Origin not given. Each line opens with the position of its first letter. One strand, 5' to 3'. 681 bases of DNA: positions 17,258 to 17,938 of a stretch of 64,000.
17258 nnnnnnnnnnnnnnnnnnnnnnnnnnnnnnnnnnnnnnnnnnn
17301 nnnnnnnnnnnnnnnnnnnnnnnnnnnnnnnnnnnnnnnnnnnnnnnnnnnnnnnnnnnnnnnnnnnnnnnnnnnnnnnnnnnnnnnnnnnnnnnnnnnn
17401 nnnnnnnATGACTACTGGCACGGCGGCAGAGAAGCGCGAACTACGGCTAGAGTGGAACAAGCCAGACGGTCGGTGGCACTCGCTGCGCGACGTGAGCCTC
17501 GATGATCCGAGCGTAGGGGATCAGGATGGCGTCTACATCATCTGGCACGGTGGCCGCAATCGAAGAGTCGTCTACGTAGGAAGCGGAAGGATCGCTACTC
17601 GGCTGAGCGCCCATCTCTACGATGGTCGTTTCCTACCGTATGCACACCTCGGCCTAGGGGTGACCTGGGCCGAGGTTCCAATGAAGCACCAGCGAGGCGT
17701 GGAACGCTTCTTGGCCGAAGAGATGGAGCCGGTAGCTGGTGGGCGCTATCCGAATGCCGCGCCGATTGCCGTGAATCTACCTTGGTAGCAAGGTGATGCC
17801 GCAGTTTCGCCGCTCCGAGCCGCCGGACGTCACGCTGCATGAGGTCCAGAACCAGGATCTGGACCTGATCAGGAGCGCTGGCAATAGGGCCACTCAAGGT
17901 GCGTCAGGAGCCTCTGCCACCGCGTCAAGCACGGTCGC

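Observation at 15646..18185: CBASS-like operon with a non-canonical GIY-YIG third gene and a small membrane protein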

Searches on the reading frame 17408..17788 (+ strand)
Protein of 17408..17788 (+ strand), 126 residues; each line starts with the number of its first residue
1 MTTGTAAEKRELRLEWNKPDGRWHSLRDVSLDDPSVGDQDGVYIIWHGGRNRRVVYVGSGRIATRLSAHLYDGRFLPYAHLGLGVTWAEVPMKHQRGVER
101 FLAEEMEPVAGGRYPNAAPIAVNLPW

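Call 3: search_protein_families(library=pfam, proteins=[window:17408-17788:+], max_evalue=1)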
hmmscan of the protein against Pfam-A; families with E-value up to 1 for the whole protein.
window:17408-17788:+ (126 aa): 0 families

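Call 4: search_protein_families(library=padloc, proteins=[window:17408-17788:+], max_evalue=1)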
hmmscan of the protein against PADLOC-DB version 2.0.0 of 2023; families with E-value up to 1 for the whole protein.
window:17408-17788:+ (126 aa): 0 families

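Call 5: search_protein_families(library=ncbifam, proteins=[window:17408-17788:+], max_evalue=1)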
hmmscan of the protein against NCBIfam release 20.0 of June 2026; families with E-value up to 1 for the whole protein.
window:17408-17788:+ (126 aa): 0 families

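Call 8: find_homologous_proteins(query=window:17408-17785:+, max_evalue=0.001)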
Query window:17408-17785:+ (126 aa): 21 proteins with E <= 0.001 among 28 candidates.
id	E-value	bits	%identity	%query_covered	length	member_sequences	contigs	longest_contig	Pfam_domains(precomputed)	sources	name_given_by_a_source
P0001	8.4e-82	290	100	100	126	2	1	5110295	-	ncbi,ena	-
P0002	1.1e-43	167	62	100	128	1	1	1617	-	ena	-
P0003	1.1e-40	157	59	100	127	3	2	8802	-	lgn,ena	-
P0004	9.4e-40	154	57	100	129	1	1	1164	-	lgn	-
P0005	6.5e-39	151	57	98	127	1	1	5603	-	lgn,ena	-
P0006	3.3e-35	139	56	98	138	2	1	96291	-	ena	-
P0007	8.7e-24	102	47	91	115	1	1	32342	-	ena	-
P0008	2.0e-23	101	47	91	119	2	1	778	-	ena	-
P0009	8.8e-21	93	45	90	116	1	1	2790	-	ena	-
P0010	2.4e-18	85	46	77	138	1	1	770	-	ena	-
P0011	4.7e-17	80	51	68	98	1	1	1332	-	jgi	jgi:hypothetical protein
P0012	1.9e-15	75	42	91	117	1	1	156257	-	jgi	jgi:hypothetical protein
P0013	1.0e-14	73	43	76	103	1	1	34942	-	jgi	jgi:hypothetical protein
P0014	2.0e-13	69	42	78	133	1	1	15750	-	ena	-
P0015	3.5e-12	65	40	93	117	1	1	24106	-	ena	-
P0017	2.2e-11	62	42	83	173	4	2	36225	-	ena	-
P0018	3.0e-11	62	42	76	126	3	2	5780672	-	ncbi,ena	-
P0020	1.5e-10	59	40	94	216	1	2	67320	-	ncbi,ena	-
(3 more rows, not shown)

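Call 11: find_encoding_contigs(protein=P0001, flank=3000, max_places=2)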
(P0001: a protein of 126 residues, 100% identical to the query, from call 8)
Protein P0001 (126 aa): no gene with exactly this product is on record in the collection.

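Call 12: find_encoding_contigs(protein=P0006, flank=6000, max_places=3)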
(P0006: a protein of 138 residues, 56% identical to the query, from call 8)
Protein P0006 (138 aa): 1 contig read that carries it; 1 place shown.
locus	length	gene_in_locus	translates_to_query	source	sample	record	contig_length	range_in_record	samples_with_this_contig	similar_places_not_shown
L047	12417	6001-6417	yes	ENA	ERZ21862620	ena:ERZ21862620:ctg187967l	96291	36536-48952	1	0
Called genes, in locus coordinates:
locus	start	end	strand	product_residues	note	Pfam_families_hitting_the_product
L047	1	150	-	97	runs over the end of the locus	-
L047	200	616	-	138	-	PF07366:SnoaL, PF13474:SnoaL_3, PF12680:SnoaL_2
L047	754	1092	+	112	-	-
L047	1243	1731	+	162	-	-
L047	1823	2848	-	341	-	PF02353:CMAS, PF01209:Ubie_methyltran (weak), PF13489:Methyltransf_23, PF13847:Methyltransf_31, PF08241:Methyltransf_11, PF08242:Methyltransf_12, PF13649:Methyltransf_25, PF08498:Sterol_MT_C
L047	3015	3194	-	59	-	-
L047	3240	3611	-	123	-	PF13472:Lipase_GDSL_2 (weak), PF16822:ALGX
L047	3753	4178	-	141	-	-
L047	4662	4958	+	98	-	-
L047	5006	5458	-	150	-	-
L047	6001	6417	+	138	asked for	-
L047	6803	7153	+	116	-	-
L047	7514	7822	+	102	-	PF01527:HTH_Tnp_1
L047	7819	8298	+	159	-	PF13276:HTH_21, PF01498:HTH_Tnp_Tc3_2 (weak)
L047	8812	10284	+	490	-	PF00078:RVT_1, PF08388:GIIM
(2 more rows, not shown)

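Call 13: find_encoding_contigs(protein=P0003, flank=6000, max_places=3)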
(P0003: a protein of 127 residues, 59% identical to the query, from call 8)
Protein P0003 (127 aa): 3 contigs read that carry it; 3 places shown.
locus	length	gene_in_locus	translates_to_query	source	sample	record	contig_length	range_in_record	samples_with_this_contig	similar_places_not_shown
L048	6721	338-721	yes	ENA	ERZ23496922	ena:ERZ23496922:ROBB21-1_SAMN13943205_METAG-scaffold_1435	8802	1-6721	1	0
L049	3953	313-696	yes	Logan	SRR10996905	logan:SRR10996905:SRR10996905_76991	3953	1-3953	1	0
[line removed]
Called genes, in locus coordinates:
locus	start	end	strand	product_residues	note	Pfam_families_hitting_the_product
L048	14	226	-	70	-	-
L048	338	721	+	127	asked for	-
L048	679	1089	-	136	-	-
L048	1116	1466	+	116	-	-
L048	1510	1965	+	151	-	-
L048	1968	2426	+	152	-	-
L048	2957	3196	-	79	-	PF09954:DUF2188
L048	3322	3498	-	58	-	-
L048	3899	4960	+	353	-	PF01555:N6_N4_Mtase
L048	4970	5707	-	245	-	PF04555:XhoI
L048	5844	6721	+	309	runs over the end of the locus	PF04313:HSDR_N (faint)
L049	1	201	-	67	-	?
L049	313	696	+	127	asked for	-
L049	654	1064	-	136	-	-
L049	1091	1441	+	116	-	-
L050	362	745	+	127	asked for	-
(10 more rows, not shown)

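Call 19: find_encoding_contigs(protein=P0007, flank=6000, max_places=2)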
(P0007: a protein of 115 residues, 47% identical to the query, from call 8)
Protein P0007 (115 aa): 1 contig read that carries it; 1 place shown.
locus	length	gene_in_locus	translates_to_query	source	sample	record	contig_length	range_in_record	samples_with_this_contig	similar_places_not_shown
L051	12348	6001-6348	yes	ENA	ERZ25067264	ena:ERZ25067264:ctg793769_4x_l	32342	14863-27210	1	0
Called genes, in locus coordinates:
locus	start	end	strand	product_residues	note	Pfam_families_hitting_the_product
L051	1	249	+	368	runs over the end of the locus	PF00318:Ribosomal_S2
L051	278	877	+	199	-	PF00889:EF_TS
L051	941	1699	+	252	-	PF00696:AA_kinase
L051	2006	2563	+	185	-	PF01765:RRF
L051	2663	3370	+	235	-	PF10502:Peptidase_S26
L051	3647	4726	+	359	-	PF00988:CPSase_sm_chain, PF00117:GATase, PF07722:Peptidase_C26 (faint)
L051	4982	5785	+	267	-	-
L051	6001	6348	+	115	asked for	-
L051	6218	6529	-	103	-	-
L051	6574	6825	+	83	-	-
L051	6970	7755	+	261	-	PF03400:DDE_Tnp_IS1 (weak)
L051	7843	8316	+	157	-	-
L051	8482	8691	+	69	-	-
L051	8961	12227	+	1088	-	PF25596:CPSase_L_D1, PF02786:CPSase_L_D2, PF02787:CPSase_L_D3, PF25596:CPSase_L_D1, PF02222:ATP-grasp, PF02655:ATP-grasp_3 (weak), PF02786:CPSase_L_D2, PF02142:MGS, +2 more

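Call 20: find_encoding_contigs(protein=P0018, flank=6000, max_places=2)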
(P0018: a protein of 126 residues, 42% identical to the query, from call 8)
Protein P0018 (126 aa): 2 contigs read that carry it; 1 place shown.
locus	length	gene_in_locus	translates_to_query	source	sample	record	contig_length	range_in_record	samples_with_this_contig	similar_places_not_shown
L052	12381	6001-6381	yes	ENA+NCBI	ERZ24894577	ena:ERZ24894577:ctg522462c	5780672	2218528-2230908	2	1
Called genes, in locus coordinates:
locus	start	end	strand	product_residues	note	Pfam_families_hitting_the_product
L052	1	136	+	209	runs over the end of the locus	PF12059:DUF3540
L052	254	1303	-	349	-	PF00512:HisKA (weak), PF02518:HATPase_c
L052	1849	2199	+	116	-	-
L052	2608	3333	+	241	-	-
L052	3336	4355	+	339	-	-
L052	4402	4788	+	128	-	PF13665:Tox-PAAR-like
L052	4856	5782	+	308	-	PF01435:Peptidase_M48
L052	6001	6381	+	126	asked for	-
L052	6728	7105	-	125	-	-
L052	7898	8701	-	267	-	PF05685:Uma2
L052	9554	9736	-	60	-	-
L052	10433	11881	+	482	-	PF05787:PhoX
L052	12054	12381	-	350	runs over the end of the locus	PF06114:Peptidase_M78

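Call 31: predict_structure(alignment_id=A1)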
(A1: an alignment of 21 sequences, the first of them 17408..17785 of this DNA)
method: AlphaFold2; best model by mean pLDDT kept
length: 126 residues; sequences in the alignment: 21
mean_pLDDT: 90.4   pTM: 0.83
mean pLDDT of the five models: 90.4, 90.2, 89.8, 87.1, 86.3
residues with pLDDT >= 90: 94; 70-90: 23; 50-70: 8; < 50: 1
segments of 3 or more residues with pLDDT < 50: none
pLDDT, mean of each block of 10 residues (from residue 1): 62 89 89 89 94 95 95 93 95 97 95 90 93
secondary structure, 60 per line:
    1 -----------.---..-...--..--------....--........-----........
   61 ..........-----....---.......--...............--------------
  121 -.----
elements in order: H34-37 E40-47 E53-61 H62-70 H76-79 E83-89 H92-106

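Call 36: fold_search(model_id=the predicted structure, library=pdb)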
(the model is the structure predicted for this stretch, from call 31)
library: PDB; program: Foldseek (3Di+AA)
matches with E <= 10: 150; with E <= 0.001: 0
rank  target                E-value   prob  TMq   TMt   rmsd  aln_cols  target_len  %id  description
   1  1yd2                  4.9e-03  1.00  0.48  0.64   2.6        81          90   20  Crystal structure of the GIY-YIG N-terminal endonuclease domain of UvrC from Thermotoga maritima: Point mutant Y19F boun (released 2005-03-01)
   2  1yd5                  6.4e-03  1.00  0.47  0.63   2.7        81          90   20  Crystal structure of the GIY-YIG N-terminal endonuclease domain of UvrC from Thermotoga maritima: Point mutant N88A boun (released 2005-03-01)
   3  1yd3                  7.3e-03  1.00  0.48  0.65   2.6        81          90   21  Crystal structure of the GIY-YIG N-terminal endonuclease domain of UvrC from Thermotoga maritima: Point mutant Y43F boun (released 2005-03-01)
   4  1yd6_A                7.7e-03  1.00  0.46  0.58   2.6        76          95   17  Crystal structure of the GIY-YIG N-terminal endonuclease domain of UvrC from Bacillus caldotenax (released 2005-03-01)
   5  1yd6_D                1.9e-02  1.00  0.47  0.60   2.6        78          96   17  Crystal structure of the GIY-YIG N-terminal endonuclease domain of UvrC from Bacillus caldotenax (released 2005-03-01)
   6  1yd6_B                2.2e-02  1.00  0.47  0.65   2.5        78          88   17  Crystal structure of the GIY-YIG N-terminal endonuclease domain of UvrC from Bacillus caldotenax (released 2005-03-01)
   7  1yd4                  2.2e-02  1.00  0.48  0.65   2.5        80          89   19  Crystal structure of the GIY-YIG N-terminal endonuclease domain of UvrC from Thermotoga maritima: Point mutant Y29F boun (released 2005-03-01)
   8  1yd6_C                2.2e-02  0.99  0.47  0.61   3.2        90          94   16  Crystal structure of the GIY-YIG N-terminal endonuclease domain of UvrC from Bacillus caldotenax (released 2005-03-01)
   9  1ycz                  3.0e-02  0.99  0.47  0.63   2.6        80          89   19  Crystal structure of the GIY-YIG N-terminal endonuclease domain of UvrC from Thermotoga maritima (released 2005-03-01)
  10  2lwf_MODEL_1_A        1.8e-01  0.84  0.47  0.49   4.6       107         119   20  Structure of N-terminal domain of a plant Grx (released 2013-05-22)
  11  9u75_A                4.4e-01  0.57  0.44  0.25   4.5       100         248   17  5hmC specific restriction endonuclease Escherichia coli E. coli O157:H7 PD-T4-3 (released 2026-02-11)
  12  9u7u                  8.2e-01  0.44  0.43  0.24   4.4        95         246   16  5hmC specific restriction endonuclease Escherichia coli APEC O1 PD-T4-3 (released 2026-02-11)
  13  5hw4_B                1.0e+00  0.20  0.34  0.22   5.3        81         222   12  Crystal structure of Escherichia coli 16S rRNA methyltransferase RsmI in complex with AdoMet (released 2016-10-19)
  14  3kwp                  1.2e+00  0.11  0.25  0.15   4.2        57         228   14  Crystal structure of putative methyltransferase from Lactobacillus brevis (released 2009-12-15)
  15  6sf2_F                1.3e+00  0.06  0.21  0.18   9.7        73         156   12  Ternary complex of human bone morphogenetic protein 9 (BMP9) growth factor domain, its prodomain and extracellular dom (released 2020-04-08)
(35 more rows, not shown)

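Call 40: find_encoding_contigs(protein=P0005, flank=6000, max_places=3)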
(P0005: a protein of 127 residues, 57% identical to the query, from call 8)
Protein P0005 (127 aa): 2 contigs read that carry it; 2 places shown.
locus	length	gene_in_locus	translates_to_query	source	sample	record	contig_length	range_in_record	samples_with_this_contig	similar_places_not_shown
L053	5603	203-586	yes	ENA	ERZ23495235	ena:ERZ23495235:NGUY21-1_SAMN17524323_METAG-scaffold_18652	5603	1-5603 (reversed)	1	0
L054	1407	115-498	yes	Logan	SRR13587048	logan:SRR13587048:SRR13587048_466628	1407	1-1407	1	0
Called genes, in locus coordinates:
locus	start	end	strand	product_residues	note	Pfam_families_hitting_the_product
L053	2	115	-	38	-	?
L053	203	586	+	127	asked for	-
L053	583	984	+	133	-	-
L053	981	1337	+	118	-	-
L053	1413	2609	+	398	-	PF01555:N6_N4_Mtase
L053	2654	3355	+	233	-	-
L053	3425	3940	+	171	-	-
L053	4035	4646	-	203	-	-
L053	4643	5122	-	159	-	PF19315:MC_hydratase, PF01575:MaoC_dehydratas, PF13452:FAS1_DH_region (weak)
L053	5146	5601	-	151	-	?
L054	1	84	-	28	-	?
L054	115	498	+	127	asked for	-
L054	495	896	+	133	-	-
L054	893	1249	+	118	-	-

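Call 41: find_encoding_contigs(protein=P0002, flank=6000, max_places=3)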
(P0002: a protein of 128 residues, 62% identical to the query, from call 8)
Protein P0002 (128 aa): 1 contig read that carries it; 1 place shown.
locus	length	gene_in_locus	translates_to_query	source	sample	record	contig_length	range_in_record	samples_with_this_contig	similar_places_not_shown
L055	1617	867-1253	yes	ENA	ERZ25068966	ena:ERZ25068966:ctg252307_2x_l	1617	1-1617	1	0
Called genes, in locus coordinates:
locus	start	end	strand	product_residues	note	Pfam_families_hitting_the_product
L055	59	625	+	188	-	-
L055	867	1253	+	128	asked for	-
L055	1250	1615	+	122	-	?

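Call 51: find_encoding_contigs(protein=P0012, flank=5000, max_places=1)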
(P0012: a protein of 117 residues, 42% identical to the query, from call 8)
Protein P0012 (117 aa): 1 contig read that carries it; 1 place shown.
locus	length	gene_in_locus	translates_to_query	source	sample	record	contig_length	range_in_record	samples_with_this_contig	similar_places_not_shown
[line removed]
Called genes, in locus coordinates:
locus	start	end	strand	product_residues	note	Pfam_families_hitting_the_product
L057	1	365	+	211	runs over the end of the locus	-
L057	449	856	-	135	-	-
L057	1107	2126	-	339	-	PF12760:Zn_ribbon_IS1595, PF12762:DDE_Tnp_IS1595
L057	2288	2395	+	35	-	-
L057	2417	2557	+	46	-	-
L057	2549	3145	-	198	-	-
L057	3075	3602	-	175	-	-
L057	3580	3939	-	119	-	PF05973:Gp49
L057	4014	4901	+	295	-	PF03400:DDE_Tnp_IS1 (faint)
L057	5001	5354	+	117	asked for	-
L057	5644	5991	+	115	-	PF08299:Bac_DnaA_C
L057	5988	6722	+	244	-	PF20057:DUF6456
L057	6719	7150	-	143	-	PF02657:SufE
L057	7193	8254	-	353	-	-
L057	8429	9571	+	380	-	PF00512:HisKA, PF02518:HATPase_c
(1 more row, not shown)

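Call 52: find_encoding_contigs(protein=P0017, flank=5000, max_places=2)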
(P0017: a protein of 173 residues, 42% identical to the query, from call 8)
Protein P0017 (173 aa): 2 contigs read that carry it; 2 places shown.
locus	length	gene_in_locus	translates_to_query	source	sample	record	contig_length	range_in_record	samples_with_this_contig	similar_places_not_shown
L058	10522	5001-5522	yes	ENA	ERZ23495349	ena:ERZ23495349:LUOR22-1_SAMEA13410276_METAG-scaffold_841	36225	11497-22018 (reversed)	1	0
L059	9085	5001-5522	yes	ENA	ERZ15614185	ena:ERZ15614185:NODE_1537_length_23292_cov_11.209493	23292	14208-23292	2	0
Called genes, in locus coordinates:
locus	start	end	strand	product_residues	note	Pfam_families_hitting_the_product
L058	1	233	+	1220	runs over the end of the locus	-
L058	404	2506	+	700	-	PF00580:UvrD-helicase, PF13245:AAA_19, PF13604:AAA_30 (faint), PF01443:Viral_helicase1 (faint), PF13361:UvrD_C, PF13538:UvrD_C_2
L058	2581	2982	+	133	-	-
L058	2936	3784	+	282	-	-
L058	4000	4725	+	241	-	PF13091:PLDc_2 (weak)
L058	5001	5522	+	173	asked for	-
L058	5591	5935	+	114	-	-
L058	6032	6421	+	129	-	-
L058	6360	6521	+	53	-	-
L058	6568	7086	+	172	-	-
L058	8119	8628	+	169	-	-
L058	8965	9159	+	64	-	-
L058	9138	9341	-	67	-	-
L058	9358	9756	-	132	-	-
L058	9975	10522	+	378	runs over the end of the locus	PF01609:DDE_Tnp_1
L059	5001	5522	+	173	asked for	-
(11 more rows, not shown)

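Call 53: find_encoding_contigs(protein=P0020, flank=5000, max_places=2)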
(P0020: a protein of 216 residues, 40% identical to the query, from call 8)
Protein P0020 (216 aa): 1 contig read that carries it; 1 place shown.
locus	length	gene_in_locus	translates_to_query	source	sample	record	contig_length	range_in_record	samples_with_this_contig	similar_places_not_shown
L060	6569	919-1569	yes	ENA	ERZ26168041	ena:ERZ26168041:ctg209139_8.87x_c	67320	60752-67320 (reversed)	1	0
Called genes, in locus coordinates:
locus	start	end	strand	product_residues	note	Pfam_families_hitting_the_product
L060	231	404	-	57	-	-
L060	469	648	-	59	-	-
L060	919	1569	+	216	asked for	-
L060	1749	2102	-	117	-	-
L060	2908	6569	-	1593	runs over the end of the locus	PF05345:He_PIG, PF17963:Big_9 (weak), PF00932:LTD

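Call 63: search_protein_families(library=phrogs, proteins=[window:17408-17785:+], max_evalue=1)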
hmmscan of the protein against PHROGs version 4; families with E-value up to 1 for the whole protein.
window:17408-17785:+ (126 aa): 0 families

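Call 64: search_solved_structures(query=A1, max_evalue=10, show_alignments=2)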
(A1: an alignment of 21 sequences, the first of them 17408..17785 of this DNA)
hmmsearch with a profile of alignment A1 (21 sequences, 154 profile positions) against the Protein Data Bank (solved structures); distinct sequences matched with E-value up to 10: 0.

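Call 73: find_related_loci(query=A4, collection=metagenome_contigs, flank=6000)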
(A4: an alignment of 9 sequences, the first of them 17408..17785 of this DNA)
Query A4 (126 aa) in metagenome_contigs; peptide patterns used: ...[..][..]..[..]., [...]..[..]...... (x = any residue, [..] = any of these).
283 stretches matched a pattern; 229 encode a relative of the query (tblastn E <= 1e-3); the best 80 are kept; 80 distinct loci.
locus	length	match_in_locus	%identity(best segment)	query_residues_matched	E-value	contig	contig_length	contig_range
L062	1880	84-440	53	9-126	1e-34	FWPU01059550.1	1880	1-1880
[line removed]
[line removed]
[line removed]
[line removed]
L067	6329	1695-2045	48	11-126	1e-31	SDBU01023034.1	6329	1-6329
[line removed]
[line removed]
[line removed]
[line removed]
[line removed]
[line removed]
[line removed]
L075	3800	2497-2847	48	11-126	2e-31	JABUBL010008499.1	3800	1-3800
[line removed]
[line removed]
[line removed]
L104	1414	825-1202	44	2-126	3e-29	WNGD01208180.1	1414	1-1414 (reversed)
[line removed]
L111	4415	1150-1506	45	9-126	1e-28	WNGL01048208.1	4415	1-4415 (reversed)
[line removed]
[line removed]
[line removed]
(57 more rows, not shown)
